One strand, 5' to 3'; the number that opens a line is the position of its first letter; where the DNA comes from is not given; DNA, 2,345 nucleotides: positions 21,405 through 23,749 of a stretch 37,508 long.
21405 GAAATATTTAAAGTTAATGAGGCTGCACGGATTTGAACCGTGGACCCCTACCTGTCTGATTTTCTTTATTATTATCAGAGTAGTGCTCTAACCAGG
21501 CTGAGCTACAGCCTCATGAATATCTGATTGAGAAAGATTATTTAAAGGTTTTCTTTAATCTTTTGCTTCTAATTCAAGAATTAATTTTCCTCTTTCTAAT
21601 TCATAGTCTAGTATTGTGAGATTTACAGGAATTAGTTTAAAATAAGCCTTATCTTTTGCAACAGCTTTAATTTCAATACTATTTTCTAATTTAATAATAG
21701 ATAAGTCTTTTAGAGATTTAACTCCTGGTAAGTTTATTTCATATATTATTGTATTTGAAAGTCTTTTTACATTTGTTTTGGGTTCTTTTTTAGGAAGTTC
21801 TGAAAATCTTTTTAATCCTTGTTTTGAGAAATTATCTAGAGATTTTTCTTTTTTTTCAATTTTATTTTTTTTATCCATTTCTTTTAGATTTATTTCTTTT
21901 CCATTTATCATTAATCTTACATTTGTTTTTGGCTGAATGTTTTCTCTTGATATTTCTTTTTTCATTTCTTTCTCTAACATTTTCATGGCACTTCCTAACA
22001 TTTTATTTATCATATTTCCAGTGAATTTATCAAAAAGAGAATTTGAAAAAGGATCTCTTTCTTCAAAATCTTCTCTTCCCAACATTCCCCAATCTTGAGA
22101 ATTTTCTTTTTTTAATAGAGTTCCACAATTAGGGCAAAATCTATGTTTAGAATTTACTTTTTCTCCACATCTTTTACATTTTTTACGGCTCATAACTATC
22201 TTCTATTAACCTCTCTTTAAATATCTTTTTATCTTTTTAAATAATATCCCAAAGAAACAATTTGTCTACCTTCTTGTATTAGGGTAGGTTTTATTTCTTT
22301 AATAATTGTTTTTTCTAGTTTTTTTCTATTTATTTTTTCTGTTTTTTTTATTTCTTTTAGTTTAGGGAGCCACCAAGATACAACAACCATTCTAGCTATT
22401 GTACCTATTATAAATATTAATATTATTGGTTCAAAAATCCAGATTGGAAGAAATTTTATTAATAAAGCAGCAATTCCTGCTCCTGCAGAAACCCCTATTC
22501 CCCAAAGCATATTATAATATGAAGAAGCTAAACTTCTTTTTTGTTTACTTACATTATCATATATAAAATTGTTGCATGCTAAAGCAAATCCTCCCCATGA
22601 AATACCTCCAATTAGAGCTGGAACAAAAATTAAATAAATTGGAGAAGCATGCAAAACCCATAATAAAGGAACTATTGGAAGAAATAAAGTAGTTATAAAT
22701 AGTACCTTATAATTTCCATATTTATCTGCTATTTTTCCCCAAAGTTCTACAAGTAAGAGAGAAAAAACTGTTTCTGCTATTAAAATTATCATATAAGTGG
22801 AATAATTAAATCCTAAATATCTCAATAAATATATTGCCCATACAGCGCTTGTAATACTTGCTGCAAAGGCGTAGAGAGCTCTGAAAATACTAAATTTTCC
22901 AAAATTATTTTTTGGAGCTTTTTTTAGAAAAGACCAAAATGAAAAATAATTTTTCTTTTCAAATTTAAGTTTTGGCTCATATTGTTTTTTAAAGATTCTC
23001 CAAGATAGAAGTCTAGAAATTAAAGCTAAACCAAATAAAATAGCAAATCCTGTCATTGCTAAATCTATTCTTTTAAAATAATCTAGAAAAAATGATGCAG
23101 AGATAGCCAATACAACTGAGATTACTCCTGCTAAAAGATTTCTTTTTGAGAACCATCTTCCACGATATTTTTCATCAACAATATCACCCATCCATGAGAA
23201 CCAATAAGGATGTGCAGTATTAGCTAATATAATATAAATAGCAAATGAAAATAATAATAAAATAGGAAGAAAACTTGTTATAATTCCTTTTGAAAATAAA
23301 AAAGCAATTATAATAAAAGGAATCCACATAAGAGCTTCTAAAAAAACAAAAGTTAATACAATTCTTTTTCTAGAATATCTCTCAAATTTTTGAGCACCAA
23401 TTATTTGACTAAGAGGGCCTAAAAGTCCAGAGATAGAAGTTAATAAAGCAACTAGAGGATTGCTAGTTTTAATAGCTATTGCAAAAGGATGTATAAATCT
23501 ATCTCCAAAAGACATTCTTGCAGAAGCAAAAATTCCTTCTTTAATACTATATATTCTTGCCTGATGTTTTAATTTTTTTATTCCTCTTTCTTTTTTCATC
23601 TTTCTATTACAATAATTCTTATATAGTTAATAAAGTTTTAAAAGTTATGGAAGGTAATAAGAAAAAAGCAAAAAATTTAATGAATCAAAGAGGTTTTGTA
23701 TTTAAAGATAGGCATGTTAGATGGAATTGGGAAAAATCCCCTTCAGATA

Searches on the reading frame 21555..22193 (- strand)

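Call 14: search_protein_families(library=pfam, proteins=[window:21555-22193:-])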
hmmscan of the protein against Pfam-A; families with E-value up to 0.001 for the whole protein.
window:21555-22193:- (212 aa): 3 families
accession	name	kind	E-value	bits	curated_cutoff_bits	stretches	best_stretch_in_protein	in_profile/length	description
PF13240.11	Zn_Ribbon_1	-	2.6e-06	27.5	25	1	5-25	1-21/23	zinc-ribbon domain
PF12773.13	DZR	-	2.9e-05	24.6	27.3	1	4-24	25-45/45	Double zinc ribbon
PF13248.11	Zn_ribbon_3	-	6.6e-05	22.7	27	1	4-27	3-26/26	zinc-ribbon domain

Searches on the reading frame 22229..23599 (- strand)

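Call 14: search_protein_families(library=pfam, proteins=[window:22229-23599:-])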
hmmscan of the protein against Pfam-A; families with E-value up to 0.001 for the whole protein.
window:22229-23599:- (456 aa): 3 families
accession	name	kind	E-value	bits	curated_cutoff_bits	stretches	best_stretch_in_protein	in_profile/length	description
PF07690.21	MFS_1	-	6.6e-27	94.8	33.4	2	239-426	4-187/347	Major Facilitator Superfamily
PF12832.13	MFS_1_like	-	4.1e-06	26.5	25.2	1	53-389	39-371/373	MFS_1 like family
PF00083.30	Sugar_tr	-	6.5e-06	25.7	22.3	1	287-426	66-213/452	Sugar (and other) transporter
